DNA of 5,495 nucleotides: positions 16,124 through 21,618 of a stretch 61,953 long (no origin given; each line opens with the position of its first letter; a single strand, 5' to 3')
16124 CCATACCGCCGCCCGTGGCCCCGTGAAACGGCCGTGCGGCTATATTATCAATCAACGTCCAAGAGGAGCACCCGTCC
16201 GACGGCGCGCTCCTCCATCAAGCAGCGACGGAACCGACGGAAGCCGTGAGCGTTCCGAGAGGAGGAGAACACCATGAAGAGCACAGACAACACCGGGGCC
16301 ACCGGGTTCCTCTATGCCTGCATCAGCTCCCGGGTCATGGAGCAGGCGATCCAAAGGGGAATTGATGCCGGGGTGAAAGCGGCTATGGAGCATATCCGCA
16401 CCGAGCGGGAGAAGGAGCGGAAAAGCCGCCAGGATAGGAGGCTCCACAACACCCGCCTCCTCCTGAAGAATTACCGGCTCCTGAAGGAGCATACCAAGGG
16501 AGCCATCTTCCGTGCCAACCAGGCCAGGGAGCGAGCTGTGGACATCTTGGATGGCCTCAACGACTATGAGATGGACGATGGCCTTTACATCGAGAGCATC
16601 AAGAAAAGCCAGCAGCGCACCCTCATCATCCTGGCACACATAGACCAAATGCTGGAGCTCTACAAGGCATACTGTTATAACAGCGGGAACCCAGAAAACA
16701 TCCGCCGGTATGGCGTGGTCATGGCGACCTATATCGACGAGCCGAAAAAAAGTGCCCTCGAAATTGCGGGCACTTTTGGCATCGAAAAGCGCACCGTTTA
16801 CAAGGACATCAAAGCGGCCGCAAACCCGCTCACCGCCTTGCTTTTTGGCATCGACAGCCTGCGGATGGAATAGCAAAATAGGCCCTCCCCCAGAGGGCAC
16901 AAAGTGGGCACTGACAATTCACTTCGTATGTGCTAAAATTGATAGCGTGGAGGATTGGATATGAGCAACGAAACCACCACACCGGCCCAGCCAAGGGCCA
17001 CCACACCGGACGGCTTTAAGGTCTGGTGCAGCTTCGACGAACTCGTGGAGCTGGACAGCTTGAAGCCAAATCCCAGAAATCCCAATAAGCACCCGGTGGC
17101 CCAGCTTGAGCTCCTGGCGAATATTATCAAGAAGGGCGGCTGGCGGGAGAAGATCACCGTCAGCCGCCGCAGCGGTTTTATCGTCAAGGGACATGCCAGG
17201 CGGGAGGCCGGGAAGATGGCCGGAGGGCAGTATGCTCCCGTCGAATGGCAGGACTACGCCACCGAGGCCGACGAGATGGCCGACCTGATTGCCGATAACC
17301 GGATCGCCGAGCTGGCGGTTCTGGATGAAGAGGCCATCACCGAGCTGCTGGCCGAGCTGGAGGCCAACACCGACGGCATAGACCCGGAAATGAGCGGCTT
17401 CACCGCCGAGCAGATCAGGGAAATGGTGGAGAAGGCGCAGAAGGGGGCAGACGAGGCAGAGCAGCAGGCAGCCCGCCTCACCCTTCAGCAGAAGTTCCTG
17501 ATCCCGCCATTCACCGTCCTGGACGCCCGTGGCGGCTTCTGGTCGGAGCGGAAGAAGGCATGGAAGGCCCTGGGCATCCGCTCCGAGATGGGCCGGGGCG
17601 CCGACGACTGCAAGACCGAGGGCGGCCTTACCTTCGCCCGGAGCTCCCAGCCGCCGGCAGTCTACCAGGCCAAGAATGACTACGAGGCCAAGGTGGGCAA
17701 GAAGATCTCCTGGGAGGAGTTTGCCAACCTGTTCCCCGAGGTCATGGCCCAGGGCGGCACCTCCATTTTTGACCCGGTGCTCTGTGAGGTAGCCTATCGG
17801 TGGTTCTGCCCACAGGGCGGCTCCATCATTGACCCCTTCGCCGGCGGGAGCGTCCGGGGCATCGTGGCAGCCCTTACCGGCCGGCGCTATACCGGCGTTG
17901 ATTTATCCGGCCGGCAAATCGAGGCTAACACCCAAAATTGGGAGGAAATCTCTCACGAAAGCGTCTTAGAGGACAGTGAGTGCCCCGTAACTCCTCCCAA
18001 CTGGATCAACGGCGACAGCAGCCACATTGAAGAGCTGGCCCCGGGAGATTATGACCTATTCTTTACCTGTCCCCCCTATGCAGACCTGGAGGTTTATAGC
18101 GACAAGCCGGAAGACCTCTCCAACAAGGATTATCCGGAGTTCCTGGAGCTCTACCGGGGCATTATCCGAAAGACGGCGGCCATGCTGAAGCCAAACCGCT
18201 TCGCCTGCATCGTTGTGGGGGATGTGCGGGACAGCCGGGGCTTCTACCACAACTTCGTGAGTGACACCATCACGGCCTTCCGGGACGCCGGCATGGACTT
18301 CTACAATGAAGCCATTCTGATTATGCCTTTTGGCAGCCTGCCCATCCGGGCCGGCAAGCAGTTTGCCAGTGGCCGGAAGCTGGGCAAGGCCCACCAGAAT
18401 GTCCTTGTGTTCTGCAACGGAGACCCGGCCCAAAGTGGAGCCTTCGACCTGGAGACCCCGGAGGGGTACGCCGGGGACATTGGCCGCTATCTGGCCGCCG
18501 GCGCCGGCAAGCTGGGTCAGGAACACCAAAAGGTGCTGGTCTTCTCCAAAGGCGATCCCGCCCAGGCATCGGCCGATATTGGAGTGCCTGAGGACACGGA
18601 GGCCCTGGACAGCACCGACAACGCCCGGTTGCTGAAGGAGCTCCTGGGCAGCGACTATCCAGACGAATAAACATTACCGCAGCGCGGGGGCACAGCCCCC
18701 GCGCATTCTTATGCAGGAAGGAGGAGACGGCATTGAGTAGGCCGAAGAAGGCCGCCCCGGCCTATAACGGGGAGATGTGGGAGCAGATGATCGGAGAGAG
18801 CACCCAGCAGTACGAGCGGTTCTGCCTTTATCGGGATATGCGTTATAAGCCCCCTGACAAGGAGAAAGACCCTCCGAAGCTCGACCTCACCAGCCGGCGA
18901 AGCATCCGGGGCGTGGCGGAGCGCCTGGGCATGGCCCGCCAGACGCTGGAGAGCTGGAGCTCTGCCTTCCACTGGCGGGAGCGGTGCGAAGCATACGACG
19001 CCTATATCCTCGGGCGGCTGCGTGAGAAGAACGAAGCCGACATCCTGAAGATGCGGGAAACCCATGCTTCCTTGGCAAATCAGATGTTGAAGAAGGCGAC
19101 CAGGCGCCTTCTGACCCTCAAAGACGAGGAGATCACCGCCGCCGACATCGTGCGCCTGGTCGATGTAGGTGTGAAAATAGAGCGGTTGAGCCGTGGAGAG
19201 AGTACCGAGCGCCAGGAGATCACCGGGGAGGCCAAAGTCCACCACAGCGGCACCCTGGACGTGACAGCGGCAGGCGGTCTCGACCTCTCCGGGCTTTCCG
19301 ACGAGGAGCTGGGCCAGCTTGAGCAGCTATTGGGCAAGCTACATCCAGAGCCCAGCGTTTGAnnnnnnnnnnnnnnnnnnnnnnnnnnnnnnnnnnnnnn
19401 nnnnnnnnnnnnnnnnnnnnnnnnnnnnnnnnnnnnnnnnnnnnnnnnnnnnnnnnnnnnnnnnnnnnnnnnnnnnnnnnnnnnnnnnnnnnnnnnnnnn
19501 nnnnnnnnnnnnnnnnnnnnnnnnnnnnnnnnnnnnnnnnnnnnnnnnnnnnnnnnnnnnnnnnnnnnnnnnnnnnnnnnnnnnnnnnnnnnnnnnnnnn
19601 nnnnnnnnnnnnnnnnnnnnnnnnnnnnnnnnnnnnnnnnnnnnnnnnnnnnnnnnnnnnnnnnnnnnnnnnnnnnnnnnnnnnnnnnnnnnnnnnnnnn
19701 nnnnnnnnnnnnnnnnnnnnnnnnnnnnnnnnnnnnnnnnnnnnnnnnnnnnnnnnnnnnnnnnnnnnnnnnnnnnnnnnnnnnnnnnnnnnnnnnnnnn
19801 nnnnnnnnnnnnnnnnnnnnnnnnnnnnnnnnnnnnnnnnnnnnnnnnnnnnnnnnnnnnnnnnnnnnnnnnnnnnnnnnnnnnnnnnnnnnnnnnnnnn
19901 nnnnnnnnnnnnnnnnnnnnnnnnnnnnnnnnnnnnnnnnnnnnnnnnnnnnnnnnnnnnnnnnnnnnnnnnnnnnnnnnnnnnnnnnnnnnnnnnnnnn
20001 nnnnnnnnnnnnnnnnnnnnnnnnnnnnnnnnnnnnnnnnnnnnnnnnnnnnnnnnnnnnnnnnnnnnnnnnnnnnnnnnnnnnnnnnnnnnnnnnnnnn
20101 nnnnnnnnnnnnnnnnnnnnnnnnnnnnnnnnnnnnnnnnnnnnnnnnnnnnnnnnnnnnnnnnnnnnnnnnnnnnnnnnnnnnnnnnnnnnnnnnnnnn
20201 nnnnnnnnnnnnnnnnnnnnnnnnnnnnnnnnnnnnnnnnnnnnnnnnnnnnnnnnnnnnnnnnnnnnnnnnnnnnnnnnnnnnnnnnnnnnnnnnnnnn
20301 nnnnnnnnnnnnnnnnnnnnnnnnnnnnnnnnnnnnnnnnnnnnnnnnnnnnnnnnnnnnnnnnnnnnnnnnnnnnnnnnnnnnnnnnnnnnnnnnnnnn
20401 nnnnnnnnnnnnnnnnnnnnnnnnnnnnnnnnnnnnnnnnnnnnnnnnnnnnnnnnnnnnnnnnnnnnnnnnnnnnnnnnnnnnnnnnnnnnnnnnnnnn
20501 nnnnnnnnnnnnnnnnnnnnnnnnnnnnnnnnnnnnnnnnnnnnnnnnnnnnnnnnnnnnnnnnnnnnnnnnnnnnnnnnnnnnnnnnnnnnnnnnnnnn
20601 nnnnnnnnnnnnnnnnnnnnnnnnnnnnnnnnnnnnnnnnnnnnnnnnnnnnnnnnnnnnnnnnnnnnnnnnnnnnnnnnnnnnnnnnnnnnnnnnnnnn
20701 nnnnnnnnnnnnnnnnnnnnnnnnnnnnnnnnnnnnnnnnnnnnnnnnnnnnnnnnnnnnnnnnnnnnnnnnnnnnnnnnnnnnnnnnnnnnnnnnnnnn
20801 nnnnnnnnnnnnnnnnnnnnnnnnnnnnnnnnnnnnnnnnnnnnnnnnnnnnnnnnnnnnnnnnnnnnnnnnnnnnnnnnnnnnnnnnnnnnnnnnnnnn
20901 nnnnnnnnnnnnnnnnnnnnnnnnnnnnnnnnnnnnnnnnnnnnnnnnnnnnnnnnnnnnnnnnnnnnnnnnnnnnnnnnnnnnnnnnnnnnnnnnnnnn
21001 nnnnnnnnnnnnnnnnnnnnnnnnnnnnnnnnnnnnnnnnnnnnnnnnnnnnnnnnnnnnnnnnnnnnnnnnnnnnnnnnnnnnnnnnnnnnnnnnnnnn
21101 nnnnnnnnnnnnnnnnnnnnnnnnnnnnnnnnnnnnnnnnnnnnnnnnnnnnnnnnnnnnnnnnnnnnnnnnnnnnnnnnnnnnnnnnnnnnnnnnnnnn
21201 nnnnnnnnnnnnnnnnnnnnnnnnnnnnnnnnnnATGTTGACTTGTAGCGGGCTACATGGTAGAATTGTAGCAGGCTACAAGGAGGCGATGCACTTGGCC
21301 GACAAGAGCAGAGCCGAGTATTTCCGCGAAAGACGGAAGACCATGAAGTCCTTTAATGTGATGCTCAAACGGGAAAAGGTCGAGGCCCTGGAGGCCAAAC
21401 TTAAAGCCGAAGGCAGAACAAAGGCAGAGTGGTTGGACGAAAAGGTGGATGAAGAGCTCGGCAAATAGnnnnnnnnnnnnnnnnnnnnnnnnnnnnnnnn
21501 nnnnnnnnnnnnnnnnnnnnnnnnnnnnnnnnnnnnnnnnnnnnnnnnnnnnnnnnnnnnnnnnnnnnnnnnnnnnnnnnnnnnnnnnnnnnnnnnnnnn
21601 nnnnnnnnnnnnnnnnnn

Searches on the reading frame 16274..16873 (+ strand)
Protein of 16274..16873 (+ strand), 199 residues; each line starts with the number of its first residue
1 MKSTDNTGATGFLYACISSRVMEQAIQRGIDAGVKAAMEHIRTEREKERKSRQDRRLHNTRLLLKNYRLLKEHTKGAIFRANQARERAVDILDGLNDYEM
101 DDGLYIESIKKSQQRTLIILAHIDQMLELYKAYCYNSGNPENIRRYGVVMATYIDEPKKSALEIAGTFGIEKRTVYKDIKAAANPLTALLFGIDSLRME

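Call 39: search_protein_families(library=phrogs, proteins=[window:16274-16873:+], max_evalue=0.00001)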
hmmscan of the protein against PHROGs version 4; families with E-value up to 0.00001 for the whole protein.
window:16274-16873:+ (199 aa): 1 family
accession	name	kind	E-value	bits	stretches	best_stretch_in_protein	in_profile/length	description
phrog_1558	-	unknown function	2.8e-52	178.2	1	21-198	5-176/178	-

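Call 56: search_protein_families(library=pfam, proteins=[window:16274-16873:+], max_evalue=0.01)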
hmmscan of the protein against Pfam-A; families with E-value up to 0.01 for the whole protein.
window:16274-16873:+ (199 aa): 1 family
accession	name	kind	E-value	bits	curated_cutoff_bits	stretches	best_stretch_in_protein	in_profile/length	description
PF12116.14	SpoIIID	-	0.0041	17.7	27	0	143-180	4-41/82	Stage III sporulation protein D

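Call 107: search_protein_families(library=ncbifam, proteins=[window:16274-16873:+], max_evalue=0.01)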
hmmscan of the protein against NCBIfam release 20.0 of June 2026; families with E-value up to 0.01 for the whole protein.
window:16274-16873:+ (199 aa): 1 family
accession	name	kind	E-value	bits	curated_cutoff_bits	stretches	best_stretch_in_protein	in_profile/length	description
TIGR02844.1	spore_III_D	equivalog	0.006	16.9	111.5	0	148-179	9-40/80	sporulation transcriptional regulator SpoIIID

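Call 108: search_solved_structures(query=window:16274-16873:+, max_evalue=1)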
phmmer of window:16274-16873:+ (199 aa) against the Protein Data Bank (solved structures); distinct sequences matched with E-value up to 1: 1.
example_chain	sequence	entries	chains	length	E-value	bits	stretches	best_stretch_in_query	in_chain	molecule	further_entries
2l0k_A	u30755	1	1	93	0.11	15.8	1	144-181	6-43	Stage III sporulation protein D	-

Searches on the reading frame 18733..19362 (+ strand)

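Call 10: search_protein_families(library=pfam, proteins=[window:18733-19362:+], max_evalue=0.01)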
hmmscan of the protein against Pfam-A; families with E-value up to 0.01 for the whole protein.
window:18733-19362:+ (209 aa): 0 families

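Call 11: search_protein_families(library=phrogs, proteins=[window:18733-19362:+], max_evalue=0.001)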
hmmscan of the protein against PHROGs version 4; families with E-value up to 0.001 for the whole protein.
window:18733-19362:+ (209 aa): 1 family
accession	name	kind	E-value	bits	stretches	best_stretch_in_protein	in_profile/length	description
phrog_6299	-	head and packaging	8.5e-24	85.6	1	51-169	29-156/193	terminase small subunit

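Call 56: search_protein_families(library=pfam, proteins=[window:18733-19362:+], max_evalue=0.01)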
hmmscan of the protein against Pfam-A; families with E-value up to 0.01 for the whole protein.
window:18733-19362:+ (209 aa): 0 families

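Call 107: search_protein_families(library=ncbifam, proteins=[window:18733-19362:+], max_evalue=0.01)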
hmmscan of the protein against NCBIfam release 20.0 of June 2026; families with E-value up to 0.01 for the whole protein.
window:18733-19362:+ (209 aa): 1 family
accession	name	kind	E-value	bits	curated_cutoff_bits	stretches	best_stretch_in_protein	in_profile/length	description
NF033516.0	transpos_IS3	equivalog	0.0014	17.9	160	1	53-142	12-96/369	IS3 family transposase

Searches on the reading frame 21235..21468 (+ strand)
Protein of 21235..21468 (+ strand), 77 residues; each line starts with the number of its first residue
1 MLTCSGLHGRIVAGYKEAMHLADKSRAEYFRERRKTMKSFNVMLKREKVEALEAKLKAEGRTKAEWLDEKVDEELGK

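Call 10: search_protein_families(library=pfam, proteins=[window:21235-21468:+], max_evalue=0.01)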
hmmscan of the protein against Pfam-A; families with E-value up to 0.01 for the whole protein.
window:21235-21468:+ (77 aa): 1 family
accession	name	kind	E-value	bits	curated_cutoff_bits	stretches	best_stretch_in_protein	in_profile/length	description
PF10723.15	RepB-RCR_reg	-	0.0024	18.2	21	1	18-76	21-78/81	Replication regulatory protein RepB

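Call 11: search_protein_families(library=phrogs, proteins=[window:21235-21468:+], max_evalue=0.001)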
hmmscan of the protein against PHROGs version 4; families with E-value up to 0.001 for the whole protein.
window:21235-21468:+ (77 aa): 2 families
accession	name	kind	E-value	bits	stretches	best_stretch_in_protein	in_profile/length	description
phrog_3896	-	unknown function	5.6e-25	88.2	1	21-77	4-60/62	-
phrog_34299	-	unknown function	6.1e-08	33.1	1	16-50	17-51/52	-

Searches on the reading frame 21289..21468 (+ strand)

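Call 95: search_protein_families(library=pfam, proteins=[window:21289-21468:+], max_evalue=0.05)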
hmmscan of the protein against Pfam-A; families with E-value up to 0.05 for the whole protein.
window:21289-21468:+ (59 aa): 1 family
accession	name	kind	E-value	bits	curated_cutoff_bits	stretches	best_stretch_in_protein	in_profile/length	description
PF10723.15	RepB-RCR_reg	-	0.0031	17.8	21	1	4-58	25-78/81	Replication regulatory protein RepB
